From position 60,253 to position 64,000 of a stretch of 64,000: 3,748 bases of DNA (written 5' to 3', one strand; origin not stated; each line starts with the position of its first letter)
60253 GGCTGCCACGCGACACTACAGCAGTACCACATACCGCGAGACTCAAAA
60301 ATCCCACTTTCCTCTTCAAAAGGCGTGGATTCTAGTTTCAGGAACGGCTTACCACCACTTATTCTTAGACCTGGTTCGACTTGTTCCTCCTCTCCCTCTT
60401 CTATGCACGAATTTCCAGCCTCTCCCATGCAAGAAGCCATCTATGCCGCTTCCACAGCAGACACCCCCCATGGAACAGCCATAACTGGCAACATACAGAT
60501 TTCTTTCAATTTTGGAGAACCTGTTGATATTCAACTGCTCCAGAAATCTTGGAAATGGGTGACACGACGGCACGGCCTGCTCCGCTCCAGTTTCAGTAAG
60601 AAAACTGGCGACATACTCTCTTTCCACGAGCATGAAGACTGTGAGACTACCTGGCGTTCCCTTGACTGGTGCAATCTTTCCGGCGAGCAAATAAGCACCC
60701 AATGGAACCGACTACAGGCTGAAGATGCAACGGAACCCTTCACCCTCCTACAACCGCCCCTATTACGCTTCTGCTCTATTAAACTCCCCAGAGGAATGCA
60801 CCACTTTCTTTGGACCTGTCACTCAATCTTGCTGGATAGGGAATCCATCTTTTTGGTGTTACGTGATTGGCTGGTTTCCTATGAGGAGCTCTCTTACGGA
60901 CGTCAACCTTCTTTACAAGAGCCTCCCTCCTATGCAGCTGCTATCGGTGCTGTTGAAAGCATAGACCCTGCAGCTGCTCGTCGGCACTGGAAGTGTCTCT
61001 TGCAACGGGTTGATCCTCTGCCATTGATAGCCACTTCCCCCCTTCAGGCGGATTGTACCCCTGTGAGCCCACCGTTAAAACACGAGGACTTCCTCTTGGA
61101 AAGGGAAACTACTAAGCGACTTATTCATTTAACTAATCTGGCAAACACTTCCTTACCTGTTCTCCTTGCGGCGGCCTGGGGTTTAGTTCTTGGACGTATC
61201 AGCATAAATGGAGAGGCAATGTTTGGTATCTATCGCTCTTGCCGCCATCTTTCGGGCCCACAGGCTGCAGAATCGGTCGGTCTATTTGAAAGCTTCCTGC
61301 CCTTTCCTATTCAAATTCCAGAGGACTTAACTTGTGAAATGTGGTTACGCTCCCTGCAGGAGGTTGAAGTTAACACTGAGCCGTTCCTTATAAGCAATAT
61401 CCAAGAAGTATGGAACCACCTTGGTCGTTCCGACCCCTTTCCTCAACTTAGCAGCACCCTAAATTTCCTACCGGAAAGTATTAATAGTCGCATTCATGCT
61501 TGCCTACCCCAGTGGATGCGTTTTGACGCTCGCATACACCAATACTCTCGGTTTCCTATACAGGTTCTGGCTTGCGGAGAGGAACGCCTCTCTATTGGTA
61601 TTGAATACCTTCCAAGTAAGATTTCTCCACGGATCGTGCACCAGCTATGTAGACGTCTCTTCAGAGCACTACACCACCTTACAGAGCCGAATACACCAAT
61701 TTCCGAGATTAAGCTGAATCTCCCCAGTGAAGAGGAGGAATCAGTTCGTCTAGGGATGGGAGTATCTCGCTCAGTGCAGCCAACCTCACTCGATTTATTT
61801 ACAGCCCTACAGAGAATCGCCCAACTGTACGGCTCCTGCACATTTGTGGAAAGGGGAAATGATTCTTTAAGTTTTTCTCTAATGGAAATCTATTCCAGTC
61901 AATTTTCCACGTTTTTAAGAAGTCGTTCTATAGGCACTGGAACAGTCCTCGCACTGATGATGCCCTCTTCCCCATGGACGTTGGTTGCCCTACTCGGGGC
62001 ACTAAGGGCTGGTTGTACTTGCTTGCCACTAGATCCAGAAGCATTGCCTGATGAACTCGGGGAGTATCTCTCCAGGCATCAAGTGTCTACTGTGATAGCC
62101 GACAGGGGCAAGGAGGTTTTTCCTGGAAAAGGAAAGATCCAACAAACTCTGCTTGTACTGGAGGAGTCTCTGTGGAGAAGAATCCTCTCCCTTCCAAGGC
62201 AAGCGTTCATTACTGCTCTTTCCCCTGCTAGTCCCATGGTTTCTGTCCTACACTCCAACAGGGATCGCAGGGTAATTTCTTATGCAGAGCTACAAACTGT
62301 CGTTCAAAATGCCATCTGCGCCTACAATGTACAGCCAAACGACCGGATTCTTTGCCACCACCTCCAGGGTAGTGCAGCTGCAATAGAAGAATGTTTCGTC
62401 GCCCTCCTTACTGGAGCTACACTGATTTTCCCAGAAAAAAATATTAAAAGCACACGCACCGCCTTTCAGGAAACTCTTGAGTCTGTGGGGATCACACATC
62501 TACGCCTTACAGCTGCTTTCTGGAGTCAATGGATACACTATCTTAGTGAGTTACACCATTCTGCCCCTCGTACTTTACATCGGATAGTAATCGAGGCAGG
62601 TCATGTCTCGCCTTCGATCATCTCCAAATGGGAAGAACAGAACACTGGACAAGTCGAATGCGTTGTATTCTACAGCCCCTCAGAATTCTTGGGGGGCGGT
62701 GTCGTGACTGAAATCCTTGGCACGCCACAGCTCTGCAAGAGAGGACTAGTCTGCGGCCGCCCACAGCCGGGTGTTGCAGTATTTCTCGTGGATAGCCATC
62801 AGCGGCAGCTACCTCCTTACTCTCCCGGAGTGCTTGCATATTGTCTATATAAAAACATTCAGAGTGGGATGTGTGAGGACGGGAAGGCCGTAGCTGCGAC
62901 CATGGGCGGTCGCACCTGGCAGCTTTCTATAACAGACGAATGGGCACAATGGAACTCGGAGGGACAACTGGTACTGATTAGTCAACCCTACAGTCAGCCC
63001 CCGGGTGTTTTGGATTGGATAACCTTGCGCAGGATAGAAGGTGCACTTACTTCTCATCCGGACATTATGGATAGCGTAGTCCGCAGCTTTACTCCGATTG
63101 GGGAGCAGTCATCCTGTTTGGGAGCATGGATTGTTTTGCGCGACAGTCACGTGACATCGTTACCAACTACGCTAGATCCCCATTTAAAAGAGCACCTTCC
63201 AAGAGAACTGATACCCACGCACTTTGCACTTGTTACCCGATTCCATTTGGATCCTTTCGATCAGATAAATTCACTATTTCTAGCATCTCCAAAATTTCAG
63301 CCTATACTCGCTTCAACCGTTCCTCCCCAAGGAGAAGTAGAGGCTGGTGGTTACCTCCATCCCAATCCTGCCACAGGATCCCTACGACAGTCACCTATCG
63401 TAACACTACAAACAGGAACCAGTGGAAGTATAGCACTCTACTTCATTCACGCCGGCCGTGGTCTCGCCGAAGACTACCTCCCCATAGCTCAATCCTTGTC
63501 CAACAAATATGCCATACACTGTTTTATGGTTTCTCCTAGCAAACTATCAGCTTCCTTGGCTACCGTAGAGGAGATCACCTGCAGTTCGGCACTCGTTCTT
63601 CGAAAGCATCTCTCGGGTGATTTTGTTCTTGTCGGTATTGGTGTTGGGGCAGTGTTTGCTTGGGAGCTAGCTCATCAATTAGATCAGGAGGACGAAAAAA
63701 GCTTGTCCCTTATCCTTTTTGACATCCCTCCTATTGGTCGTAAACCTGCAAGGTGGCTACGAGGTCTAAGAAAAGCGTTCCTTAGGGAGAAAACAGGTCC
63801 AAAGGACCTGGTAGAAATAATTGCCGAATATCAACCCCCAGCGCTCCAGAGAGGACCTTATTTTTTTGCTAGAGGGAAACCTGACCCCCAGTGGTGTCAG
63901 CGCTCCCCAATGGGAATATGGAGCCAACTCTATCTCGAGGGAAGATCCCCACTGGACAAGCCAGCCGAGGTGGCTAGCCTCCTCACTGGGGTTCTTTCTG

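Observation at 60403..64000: Intact reading frame of more than 3.6 kb for an NRPS-like C / A-like / TE-like protein with substituted catalytic motifs and no carrier domain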

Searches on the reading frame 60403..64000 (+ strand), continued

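Call 17: find_encoding_contigs(protein=P0007, flank=10000, max_places=2)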
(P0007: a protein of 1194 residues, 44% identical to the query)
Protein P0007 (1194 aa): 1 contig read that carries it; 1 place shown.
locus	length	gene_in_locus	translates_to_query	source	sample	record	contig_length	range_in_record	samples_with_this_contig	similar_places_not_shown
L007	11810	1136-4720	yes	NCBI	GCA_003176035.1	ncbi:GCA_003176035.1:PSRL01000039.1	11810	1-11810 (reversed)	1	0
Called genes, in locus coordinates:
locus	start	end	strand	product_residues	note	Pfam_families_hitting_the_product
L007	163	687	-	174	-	PF00578:AhpC-TSA, PF08534:Redoxin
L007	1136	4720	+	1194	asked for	PF00668:Condensation, PF00501:AMP-binding, PF00975:Thioesterase (weak)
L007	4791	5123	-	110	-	PF00893:Multi_Drug_Res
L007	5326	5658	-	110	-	PF00893:Multi_Drug_Res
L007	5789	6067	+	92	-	-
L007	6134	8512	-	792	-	PF08455:SNF2_assoc (weak), PF00176:SNF2-rel_dom, PF04851:ResIII (faint), PF00271:Helicase_C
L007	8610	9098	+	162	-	PF04461:YajQ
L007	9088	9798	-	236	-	PF00215:OMPdecase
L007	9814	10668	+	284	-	PF00288:GHMP_kinases_N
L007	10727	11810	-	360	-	PF01842:ACT (faint), PF24931:ACT_ACR9_3rd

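Call 44: predict_structure(alignment_id=A2)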
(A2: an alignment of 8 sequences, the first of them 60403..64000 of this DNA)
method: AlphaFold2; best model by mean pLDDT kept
length: 1199 residues; sequences in the alignment: 8
mean_pLDDT: 41.2   pTM: 0.29
mean pLDDT of the five models: 41.2, 40.0, 37.3, 34.2, 30.0
residues with pLDDT >= 90: 0; 70-90: 22; 50-70: 204; < 50: 973
segments of 3 or more residues with pLDDT < 50: 1-47, 57-510, 512-529, 536-631, 653-662, 664-672, 677-687, 732-737, 758-767, 770-997, 1019-1021, 1045-1051, 1107-1152, 1157-1160, 1164-1168, 1174-1185
pLDDT, mean of each block of 10 residues (from residue 1): 29 29 35 30 47 49 41 41 42 42 45 40 41 37 37 43 42 39 34 36 29 27 27 31 33 34 32 34 33 31 29 31 28 31 30 28 37 32 36 35 39 45 42 38 31 28 32 29 27 42 47 46 44 50 44 42 30 30 41 41 38 36 43 53 58 42 48 47 47 60 59 64 69 51 67 55 43 41 31 26 30 41 39 43 42 34 38 43 44 39 32 31 41 35 30 31 28 30 27 45 63 63 58 70 48 60 66 64 64 59 55 41 39 39 37 49 49 45 49 59
secondary structure, 60 per line:
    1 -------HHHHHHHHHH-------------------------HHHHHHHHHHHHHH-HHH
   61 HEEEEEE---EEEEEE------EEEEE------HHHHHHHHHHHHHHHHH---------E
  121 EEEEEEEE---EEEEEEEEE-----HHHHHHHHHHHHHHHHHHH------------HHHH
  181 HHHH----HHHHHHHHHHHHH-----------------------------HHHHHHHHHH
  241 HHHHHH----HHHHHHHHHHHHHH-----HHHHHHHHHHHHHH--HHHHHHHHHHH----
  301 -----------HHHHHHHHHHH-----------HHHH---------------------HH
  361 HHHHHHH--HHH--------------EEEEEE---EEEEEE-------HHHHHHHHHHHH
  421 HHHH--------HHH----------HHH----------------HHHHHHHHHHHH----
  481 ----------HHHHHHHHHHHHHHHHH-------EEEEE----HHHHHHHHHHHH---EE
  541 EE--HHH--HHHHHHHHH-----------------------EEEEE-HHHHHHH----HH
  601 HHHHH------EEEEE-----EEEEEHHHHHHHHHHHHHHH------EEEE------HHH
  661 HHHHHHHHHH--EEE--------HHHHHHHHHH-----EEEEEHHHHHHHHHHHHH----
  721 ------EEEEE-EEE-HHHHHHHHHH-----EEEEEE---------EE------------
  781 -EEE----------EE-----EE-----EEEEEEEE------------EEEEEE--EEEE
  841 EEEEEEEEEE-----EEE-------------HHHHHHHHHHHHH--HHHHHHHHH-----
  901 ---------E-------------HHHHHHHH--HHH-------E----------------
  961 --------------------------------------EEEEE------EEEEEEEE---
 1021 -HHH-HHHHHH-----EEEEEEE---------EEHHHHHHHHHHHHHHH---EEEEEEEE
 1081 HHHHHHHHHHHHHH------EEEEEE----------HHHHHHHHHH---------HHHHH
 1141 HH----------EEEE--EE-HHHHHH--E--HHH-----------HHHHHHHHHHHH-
elements in order (helices of 4 or more, strands of 3 or more residues): H8-17 H43-56 H58-61 E62-67 E71-76 E83-87 H94-110 E120-128 E132-140 H146-164 H177-184 H189-201 H231-246 H251-264 H270-283 H286-296 H312-322 H334-337 H359-367 E387-392 E396-401 H409-424 H465-476 H491-507 E515-519 H524-535 E539-542 H550-558 E582-586 H588-594 H599-605 E612-616 E622-626 H627-641 E648-651 H658-670 E673-675 H684-693 E699-703 H704-716 E727-731 E733-735 H737-746 E752-757 E782-784 E809-816 E829-834 E837-850 E856-858 H872-884 H887-895 H924-931 E999-1003 E1010-1017 H1026-1031 E1037-1043 H1055-1069 E1073-1080 H1081-1094 E1101-1106 H1117-1126 H1136-1142 E1153-1156 H1162-1167 H1187-1198
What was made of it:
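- Tried and rejected: AlphaFold on the 8-member family alignment alone gave pLDDT 41 and was discarded (call 44).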

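Call 45: search_protein_representatives(alignment_id=A2)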
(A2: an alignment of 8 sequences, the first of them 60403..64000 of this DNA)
Query: 8 sequences, 1199 profile positions. Proteins with E-value up to 0.001 (for the whole library): 115702; up to 1e-10: 77583; up to 1e-30: 35371. The best 150 are listed.
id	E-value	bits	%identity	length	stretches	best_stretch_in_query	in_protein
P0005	0.0e+00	2155.3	-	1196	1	9-1199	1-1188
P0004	0.0e+00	2053.0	-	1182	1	1-1189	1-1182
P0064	0.0e+00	1118.6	-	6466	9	4-968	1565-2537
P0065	0.0e+00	1100.7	-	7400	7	18-970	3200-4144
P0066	0.0e+00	1051.7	-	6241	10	4-963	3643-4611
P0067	0.0e+00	1046.7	-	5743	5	23-963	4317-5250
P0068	0.0e+00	1019.9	-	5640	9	7-958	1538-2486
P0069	0.0e+00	1018.9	-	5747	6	4-968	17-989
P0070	0.0e+00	1014.9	-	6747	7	4-962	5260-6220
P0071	1.2e-298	1010.1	-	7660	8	4-977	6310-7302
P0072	7.5e-291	984.3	-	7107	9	4-965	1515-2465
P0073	1.6e-290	983.2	-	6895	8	6-970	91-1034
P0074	2.1e-290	982.8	-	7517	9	7-970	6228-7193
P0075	3.4e-289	978.8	-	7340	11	26-956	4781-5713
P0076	1.0e-282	957.4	-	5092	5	5-971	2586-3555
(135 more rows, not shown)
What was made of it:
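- Tried and rejected: The other 148 listed hits are 3,700-7,800-aa multi-module NRPSs whose summed scores swamp the top 150, so more distant carrier-less relatives could be hidden (call 45).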

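Call 51: search_protein_families(library=pfam, proteins=[L003:8799-9401:-, L002:8927-9613:-, L003:7520-8080:-, L003:13715-14077:-, L003:14084-14719:-, L003:15071-16240:-, L006:9514-9765:-], max_evalue=0.001)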
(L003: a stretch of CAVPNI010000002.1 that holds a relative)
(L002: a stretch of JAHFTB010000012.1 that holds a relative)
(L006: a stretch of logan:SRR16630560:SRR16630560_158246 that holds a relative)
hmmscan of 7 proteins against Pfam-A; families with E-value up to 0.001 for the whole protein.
L003:8799-9401:- (200 aa): 3 families
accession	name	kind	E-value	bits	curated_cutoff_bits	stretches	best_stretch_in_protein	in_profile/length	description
PF00578.27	AhpC-TSA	-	8.8e-29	100.4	26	1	40-161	1-122/124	AhpC/TSA family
PF08534.16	Redoxin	-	4.4e-23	82.1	26.6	1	41-171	3-139/148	Redoxin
PF13911.12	AhpC-TSA_2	-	0.00054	20.7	27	1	88-150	2-64/114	AhpC/TSA antioxidant enzyme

L002:8927-9613:- (228 aa): 3 families
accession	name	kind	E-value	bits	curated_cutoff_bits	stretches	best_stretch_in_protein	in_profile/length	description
PF00578.27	AhpC-TSA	-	3.9e-28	98.3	26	1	84-205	1-122/124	AhpC/TSA family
PF08534.16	Redoxin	-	1.3e-20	74.1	26.6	1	84-216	2-140/148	Redoxin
PF13911.12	AhpC-TSA_2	-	0.00018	22.3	27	1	132-185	2-55/114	AhpC/TSA antioxidant enzyme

L003:7520-8080:- (186 aa): 2 families
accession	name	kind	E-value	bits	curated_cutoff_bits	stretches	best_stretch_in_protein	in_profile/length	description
PF13276.12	HTH_21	-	6.3e-14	52.4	28.1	1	54-110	4-60/60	HTH-like domain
PF00665.32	rve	-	0.00023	21.8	32.6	1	137-175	2-42/102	Integrase core domain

L003:13715-14077:- (120 aa): 0 families

L003:14084-14719:- (211 aa): 0 families

L003:15071-16240:- (389 aa): 6 families
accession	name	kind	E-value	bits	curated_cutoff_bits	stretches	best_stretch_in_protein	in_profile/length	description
PF10672.15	Methyltrans_SAM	-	7.4e-22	78.4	27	1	169-356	79-265/286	S-adenosylmethionine-dependent methyltransferase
PF17785.7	PUA_3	-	1.9e-13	50.4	22.6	1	11-64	10-63/64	PUA-like domain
PF03602.21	Cons_hypoth95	-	6.7e-13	49.1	24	1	203-306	31-134/182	Conserved hypothetical protein 95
PF05175.20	MTS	-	6.5e-10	39.4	23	1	213-344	31-155/170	Methyltransferase small domain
PF02475.24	TRM5-TYW2_MTfase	-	2.9e-07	31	28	1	182-295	7-116/164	TRM5/TYW2 methyltransferase domain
PF13649.12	Methyltransf_25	-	3.3e-05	24.9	27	1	217-289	1-70/97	Methyltransferase domain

L006:9514-9765:- (83 aa): 0 families

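Call 64: find_related_loci(query=A2, collection=metagenome_contigs, flank=3000)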
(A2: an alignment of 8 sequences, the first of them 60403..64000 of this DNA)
Query A2 (1199 aa) in metagenome_contigs; peptide patterns used: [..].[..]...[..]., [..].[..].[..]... (x = any residue, [..] = any of these).
217 stretches matched a pattern; 8 encode a relative of the query (tblastn E <= 1e-3); 8 distinct loci.
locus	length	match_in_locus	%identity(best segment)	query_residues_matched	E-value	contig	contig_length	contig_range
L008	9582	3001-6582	74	1-1198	0e+0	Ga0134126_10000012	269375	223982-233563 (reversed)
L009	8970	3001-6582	74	1-1198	0e+0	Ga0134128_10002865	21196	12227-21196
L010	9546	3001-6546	44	1-1199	0e+0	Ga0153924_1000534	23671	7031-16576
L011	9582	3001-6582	74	1-1198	0e+0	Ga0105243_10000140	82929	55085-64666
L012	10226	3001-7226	24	30-569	4e-38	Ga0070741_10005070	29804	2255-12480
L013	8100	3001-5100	22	4-719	5e-27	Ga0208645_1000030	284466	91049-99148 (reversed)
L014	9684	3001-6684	25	4-569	2e-23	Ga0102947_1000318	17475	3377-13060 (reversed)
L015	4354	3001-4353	24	4-470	3e-15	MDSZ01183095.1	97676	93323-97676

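Call 74: predict_structure(alignment_id=A3)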
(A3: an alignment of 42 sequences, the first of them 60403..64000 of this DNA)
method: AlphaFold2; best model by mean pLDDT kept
length: 1199 residues; sequences in the alignment: 42
mean_pLDDT: 82.3   pTM: 0.75
mean pLDDT of the five models: 82.3, 81.8, 81.2, 79.6, 79.1
residues with pLDDT >= 90: 527; 70-90: 472; 50-70: 103; < 50: 97
segments of 3 or more residues with pLDDT < 50: 210-218, 570-572, 819-825, 969-995, 1046-1050, 1117-1119, 1122-1131, 1159-1181
pLDDT, mean of each block of 10 residues (from residue 1): 86 80 58 90 94 92 83 89 94 94 90 91 94 93 93 93 91 82 77 88 62 46 77 93 94 96 92 90 88 89 93 96 90 76 63 91 81 82 87 91 86 93 95 94 91 63 79 94 95 95 95 93 94 94 87 90 83 60 91 91 74 87 87 91 95 91 95 92 83 94 93 87 94 91 89 92 89 85 91 91 90 71 54 77 90 92 73 86 91 88 88 71 87 87 88 87 70 31 26 52 83 77 75 88 61 79 86 85 88 84 74 49 44 63 77 62 38 37 64 81
secondary structure, 60 per line:
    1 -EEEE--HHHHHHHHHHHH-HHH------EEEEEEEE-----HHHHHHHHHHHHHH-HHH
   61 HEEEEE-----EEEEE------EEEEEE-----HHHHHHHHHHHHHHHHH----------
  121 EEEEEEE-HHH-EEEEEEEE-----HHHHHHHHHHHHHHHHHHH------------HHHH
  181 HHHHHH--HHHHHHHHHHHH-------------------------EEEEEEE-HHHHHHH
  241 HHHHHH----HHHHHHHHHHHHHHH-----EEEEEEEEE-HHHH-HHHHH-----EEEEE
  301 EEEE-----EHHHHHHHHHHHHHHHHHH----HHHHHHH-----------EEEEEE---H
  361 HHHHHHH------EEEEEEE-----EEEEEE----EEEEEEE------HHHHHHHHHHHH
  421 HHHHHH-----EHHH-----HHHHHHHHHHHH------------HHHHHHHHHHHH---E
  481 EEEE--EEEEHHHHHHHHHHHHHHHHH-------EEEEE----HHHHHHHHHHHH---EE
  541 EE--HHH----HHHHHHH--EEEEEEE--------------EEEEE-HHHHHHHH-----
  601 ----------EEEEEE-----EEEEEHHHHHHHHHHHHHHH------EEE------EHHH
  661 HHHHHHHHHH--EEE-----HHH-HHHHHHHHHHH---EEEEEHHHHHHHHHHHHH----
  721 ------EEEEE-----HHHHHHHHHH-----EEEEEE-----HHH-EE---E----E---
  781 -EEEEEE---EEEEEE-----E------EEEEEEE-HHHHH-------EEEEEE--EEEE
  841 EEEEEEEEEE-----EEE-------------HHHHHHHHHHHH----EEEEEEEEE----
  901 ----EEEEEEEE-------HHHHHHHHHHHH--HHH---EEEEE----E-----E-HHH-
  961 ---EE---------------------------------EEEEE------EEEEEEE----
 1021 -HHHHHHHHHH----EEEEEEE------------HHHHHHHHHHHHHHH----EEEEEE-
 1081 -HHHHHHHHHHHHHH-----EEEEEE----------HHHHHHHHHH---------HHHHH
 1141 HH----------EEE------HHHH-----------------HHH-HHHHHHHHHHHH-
elements in order (helices of 4 or more, strands of 3 or more residues): E2-5 H8-19 E30-37 H43-56 H58-61 E62-66 E72-76 E83-88 H94-110 E121-127 E133-140 H146-164 H177-186 H189-200 E226-232 H234-246 H251-265 E271-279 H281-284 H286-290 E296-304 H311-328 H333-339 E351-356 H360-367 E374-380 E386-391 E396-402 H409-426 H441-452 H465-476 E480-484 E487-490 H491-507 E515-519 H524-535 E539-542 H552-558 E561-567 E582-586 H588-595 E611-616 E622-626 H627-641 E648-650 H658-670 E673-675 H685-695 E699-703 H704-716 E727-731 H737-746 E752-757 E782-787 E791-796 E809-815 H817-821 E829-834 E837-850 E856-858 H872-883 E888-896 E905-912 H920-931 E940-944 E999-1003 E1010-1016 H1022-1031 E1036-1042 H1055-1069 E1074-1079 H1082-1095 E1101-1106 H1117-1126 H1136-1142 E1153-1155 H1162-1165 H1187-1198
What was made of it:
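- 60403..61737 (+): Condensation-like domain (aa 1-445). AlphaFold pLDDT mostly 85-95 (call 74).
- On Homologous superfamilies (Pfam Condensation, AMP-binding/ANL, Thioesterase): AlphaFold mean pLDDT 82 and pTM 0.75 (call 74).
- A confident model with mean pLDDT 82 and pTM 0.75 (call 74).
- Tried and rejected: Adding 34 canonical NRPSs gave a usable model (call 74).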
